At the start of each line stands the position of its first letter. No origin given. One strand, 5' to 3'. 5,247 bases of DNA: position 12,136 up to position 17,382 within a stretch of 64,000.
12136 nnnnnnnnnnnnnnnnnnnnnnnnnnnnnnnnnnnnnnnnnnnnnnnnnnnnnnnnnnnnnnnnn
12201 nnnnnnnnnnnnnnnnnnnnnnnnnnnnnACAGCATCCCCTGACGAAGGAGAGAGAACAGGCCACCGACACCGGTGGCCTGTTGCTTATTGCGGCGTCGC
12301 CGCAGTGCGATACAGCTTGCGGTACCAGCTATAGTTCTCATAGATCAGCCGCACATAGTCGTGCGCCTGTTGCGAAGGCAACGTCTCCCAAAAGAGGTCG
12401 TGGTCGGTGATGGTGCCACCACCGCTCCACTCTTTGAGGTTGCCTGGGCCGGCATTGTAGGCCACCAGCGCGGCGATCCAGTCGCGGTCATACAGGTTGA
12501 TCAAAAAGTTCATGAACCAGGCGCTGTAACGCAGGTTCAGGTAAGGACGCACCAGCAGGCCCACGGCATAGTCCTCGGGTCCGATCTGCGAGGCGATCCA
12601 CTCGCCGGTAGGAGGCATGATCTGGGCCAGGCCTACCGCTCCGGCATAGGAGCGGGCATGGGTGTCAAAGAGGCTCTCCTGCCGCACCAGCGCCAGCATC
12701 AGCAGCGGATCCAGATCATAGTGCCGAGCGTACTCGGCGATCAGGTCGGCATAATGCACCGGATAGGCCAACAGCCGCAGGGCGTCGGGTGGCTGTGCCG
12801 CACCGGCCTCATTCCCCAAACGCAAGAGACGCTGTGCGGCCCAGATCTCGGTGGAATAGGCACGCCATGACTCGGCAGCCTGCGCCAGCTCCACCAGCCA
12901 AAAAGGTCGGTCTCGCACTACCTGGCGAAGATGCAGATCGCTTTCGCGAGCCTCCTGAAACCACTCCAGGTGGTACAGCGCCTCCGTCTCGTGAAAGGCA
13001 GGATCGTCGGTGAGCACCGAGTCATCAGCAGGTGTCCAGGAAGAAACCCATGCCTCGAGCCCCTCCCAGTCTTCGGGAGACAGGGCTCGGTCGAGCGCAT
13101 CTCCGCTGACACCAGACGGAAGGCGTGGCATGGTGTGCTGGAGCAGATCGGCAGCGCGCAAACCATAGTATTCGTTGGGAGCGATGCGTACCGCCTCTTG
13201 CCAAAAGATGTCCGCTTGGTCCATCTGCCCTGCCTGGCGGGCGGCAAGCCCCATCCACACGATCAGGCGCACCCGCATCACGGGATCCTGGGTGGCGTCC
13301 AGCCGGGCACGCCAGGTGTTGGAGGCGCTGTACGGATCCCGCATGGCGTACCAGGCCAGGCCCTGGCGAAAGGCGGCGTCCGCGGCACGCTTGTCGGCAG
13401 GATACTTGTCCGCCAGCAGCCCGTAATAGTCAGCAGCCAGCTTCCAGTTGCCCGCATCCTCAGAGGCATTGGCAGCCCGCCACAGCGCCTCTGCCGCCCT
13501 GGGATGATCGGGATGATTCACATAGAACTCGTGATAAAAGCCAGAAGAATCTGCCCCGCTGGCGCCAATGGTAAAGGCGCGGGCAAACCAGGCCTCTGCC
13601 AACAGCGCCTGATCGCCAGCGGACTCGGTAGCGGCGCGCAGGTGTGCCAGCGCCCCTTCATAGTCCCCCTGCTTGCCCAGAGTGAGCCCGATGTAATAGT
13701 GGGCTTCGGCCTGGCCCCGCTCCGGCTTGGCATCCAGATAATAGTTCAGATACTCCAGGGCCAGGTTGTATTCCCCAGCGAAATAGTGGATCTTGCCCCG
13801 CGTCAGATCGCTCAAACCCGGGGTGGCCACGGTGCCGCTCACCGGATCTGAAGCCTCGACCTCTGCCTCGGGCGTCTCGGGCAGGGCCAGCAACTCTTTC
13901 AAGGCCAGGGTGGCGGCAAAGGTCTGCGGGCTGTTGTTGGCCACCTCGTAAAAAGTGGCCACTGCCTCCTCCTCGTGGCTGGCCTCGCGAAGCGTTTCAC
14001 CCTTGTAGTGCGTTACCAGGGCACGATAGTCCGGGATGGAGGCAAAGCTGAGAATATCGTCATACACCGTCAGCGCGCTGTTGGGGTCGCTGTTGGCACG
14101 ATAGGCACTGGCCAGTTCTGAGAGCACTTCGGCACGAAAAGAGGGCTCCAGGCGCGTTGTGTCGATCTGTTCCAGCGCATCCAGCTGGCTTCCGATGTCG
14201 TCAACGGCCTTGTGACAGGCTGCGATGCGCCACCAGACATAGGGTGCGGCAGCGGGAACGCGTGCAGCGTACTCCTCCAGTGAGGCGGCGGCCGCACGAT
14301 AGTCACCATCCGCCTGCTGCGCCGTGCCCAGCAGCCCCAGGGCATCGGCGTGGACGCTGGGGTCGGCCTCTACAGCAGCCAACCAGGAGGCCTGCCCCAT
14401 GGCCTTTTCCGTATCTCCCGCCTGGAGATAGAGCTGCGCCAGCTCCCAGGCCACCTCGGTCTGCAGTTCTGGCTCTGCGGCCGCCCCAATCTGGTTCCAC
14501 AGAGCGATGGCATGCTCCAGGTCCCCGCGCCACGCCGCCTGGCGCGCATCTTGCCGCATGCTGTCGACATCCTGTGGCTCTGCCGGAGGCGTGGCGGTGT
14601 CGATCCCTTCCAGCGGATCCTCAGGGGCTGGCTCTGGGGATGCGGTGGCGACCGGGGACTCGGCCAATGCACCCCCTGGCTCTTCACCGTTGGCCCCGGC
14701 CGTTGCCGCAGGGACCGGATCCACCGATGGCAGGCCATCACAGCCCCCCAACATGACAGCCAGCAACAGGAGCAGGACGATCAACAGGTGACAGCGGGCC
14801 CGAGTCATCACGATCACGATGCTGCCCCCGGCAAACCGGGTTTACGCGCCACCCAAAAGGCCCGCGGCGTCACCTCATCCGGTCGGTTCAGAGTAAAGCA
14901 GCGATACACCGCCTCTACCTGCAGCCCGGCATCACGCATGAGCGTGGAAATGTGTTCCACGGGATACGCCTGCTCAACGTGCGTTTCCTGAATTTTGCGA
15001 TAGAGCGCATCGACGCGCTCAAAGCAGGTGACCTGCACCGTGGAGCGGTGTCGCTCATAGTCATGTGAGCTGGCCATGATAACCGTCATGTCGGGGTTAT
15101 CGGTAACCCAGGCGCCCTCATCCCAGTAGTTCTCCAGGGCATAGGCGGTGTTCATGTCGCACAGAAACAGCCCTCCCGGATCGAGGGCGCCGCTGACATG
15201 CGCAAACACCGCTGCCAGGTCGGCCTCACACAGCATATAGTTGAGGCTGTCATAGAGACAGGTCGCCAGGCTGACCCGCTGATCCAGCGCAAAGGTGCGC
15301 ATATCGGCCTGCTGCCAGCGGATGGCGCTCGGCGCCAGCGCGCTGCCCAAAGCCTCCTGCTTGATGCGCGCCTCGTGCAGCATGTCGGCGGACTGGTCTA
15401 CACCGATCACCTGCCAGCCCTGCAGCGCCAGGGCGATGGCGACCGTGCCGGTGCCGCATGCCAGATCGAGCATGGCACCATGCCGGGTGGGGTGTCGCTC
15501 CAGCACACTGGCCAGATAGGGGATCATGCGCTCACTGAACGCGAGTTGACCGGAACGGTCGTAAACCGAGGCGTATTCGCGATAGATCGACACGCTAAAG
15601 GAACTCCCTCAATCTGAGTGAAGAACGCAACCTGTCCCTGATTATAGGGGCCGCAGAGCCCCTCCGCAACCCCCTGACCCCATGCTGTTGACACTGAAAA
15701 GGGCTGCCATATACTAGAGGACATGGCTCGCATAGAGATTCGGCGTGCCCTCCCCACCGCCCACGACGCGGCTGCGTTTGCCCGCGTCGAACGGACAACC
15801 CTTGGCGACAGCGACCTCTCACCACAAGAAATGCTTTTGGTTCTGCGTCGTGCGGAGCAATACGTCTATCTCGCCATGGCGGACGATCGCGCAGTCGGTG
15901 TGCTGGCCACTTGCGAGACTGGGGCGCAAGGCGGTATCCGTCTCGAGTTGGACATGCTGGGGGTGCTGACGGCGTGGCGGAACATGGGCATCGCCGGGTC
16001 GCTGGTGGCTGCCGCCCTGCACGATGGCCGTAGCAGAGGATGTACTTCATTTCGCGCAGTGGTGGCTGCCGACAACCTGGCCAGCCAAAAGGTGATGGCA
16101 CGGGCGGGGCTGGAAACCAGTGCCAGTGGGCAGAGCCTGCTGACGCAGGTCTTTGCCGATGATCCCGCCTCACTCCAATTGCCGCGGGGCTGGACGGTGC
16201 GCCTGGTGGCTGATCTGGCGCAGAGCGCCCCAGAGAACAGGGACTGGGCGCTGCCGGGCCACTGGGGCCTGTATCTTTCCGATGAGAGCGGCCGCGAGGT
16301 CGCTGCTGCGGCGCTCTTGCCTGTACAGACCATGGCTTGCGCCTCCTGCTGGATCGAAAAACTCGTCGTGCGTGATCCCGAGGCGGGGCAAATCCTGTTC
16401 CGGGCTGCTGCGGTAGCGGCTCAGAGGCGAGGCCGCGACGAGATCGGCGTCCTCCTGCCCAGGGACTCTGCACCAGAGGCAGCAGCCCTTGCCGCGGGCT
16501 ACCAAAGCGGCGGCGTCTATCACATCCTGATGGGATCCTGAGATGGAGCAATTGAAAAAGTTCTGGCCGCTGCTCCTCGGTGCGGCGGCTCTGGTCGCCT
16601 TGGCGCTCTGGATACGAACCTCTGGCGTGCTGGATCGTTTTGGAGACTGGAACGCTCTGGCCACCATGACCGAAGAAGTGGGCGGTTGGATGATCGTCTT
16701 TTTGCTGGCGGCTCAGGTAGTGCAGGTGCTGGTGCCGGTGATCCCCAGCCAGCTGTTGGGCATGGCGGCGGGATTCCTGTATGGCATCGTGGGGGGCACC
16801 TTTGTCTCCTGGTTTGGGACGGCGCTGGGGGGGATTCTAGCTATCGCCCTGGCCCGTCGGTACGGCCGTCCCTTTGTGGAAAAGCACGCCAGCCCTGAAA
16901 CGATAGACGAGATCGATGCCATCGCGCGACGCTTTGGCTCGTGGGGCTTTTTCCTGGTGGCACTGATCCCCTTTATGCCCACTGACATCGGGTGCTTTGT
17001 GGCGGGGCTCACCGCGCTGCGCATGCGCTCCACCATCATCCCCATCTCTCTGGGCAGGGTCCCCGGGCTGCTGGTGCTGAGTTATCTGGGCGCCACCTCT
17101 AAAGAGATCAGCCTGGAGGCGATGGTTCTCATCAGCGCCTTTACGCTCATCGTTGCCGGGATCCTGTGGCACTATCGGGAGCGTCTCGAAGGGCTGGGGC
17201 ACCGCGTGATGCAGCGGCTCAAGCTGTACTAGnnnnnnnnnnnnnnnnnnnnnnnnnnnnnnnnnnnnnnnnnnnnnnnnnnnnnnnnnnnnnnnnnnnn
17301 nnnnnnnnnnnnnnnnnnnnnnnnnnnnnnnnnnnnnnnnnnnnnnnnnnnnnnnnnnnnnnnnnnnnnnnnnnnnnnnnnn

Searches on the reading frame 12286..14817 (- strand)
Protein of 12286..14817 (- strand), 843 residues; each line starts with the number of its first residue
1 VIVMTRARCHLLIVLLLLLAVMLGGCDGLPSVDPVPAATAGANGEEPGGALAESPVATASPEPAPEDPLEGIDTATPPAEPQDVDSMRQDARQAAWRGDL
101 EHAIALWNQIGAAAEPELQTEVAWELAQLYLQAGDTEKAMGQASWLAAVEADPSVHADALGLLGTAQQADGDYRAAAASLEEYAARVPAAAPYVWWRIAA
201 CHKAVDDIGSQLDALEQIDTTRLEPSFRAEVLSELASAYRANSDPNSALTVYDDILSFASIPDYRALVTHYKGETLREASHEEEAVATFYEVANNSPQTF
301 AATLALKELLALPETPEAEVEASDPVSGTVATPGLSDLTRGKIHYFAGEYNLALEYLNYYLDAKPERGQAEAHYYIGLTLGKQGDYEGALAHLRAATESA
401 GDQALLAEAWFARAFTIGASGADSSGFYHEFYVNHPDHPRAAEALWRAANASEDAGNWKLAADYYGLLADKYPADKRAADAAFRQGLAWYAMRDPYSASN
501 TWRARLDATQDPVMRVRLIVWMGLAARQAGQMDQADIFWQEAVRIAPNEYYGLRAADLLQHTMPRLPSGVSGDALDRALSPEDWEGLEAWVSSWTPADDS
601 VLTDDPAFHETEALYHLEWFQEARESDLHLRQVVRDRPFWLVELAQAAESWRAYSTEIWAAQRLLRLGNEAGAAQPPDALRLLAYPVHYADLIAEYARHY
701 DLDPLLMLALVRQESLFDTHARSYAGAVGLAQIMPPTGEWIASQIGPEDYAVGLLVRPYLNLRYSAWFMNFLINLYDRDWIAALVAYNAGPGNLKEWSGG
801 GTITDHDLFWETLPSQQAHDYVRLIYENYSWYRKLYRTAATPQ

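Call 51: search_protein_families(library=pfam, proteins=[window:12286-14817:-], max_evalue=0.001)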
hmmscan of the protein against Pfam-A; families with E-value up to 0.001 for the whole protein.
window:12286-14817:- (843 aa): 8 families
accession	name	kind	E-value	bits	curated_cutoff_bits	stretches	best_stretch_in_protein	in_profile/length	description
PF01464.25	SLT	-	3.9e-23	81.7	21.3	1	692-798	2-105/117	Transglycosylase SLT domain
PF13174.12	TPR_6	-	1e-11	45.1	26.3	0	443-473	1-31/33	Tetratricopeptide repeat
PF07719.23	TPR_2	-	2.3e-11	43.3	27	1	370-398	1-29/34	Tetratricopeptide repeat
PF00515.34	TPR_1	-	1.1e-08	34.9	27.8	1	370-396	1-27/34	Tetratricopeptide repeat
PF13181.12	TPR_8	-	6.7e-08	32.5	25.7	0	370-400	1-31/34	Tetratricopeptide repeat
PF13424.12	TPR_12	-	1.8e-07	31.7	30.1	0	228-292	2-71/77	Tetratricopeptide repeat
PF13432.12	TPR_16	-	0.00015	22.6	32.7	1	338-401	1-62/65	Tetratricopeptide repeat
PF13431.12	TPR_17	-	0.00064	20.2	24.4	0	370-390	13-33/34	Tetratricopeptide repeat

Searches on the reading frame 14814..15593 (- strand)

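Call 51: search_protein_families(library=pfam, proteins=[window:14814-15593:-], max_evalue=0.001)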
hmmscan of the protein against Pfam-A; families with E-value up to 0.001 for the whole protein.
window:14814-15593:- (259 aa): 6 families
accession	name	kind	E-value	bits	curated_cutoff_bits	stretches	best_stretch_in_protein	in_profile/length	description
PF13649.12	Methyltransf_25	-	7e-16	59.1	27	1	42-141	2-97/97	Methyltransferase domain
PF08241.18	Methyltransf_11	-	3.4e-11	44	21.2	1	42-145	1-95/95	Methyltransferase domain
PF13489.12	Methyltransf_23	-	8.4e-11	42.3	27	1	26-228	8-163/164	Methyltransferase domain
PF08242.18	Methyltransf_12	-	1.2e-10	42.4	30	1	42-143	1-98/98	Methyltransferase domain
PF13847.12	Methyltransf_31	-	1.3e-09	38.3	27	1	38-154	4-119/145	Methyltransferase domain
PF01209.24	Ubie_methyltran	-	3.2e-05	23.8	20.1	1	38-145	48-151/233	ubiE/COQ5 methyltransferase family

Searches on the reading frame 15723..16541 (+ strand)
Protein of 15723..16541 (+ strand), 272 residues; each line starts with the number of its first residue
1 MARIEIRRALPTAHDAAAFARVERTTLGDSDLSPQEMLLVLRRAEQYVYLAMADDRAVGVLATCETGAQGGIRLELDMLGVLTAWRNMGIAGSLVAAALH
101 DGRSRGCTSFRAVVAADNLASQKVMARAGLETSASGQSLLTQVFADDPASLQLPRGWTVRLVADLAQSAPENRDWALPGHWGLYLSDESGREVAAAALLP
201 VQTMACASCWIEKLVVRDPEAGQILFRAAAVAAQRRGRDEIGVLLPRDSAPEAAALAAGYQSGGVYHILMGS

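Call 51: search_protein_families(library=pfam, proteins=[window:15723-16541:+], max_evalue=0.001)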
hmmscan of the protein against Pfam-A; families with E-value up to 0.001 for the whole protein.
window:15723-16541:+ (272 aa): 4 families
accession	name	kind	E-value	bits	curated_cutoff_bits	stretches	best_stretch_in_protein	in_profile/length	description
PF00583.31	Acetyltransf_1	-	7.5e-11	42.8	20.7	1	41-129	28-115/116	Acetyltransferase (GNAT) family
PF13302.13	Acetyltransf_3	-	4.5e-06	27.8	25.4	1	31-130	31-137/138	Acetyltransferase (GNAT) domain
PF13508.13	Acetyltransf_7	-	0.0001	23.1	27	1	46-110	3-65/84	Acetyltransferase (GNAT) domain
PF13673.13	Acetyltransf_10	-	0.00028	21.3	23.6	1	31-129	16-106/128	Acetyltransferase (GNAT) domain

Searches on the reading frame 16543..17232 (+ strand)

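Call 51: search_protein_families(library=pfam, proteins=[window:16543-17232:+], max_evalue=0.001)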
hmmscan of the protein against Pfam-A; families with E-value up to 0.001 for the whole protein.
window:16543-17232:+ (229 aa): 1 family
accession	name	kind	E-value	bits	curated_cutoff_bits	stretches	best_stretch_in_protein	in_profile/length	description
PF09335.16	VTT_dom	-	2.5e-19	70.4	33.9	1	67-184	1-122/123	VTT domain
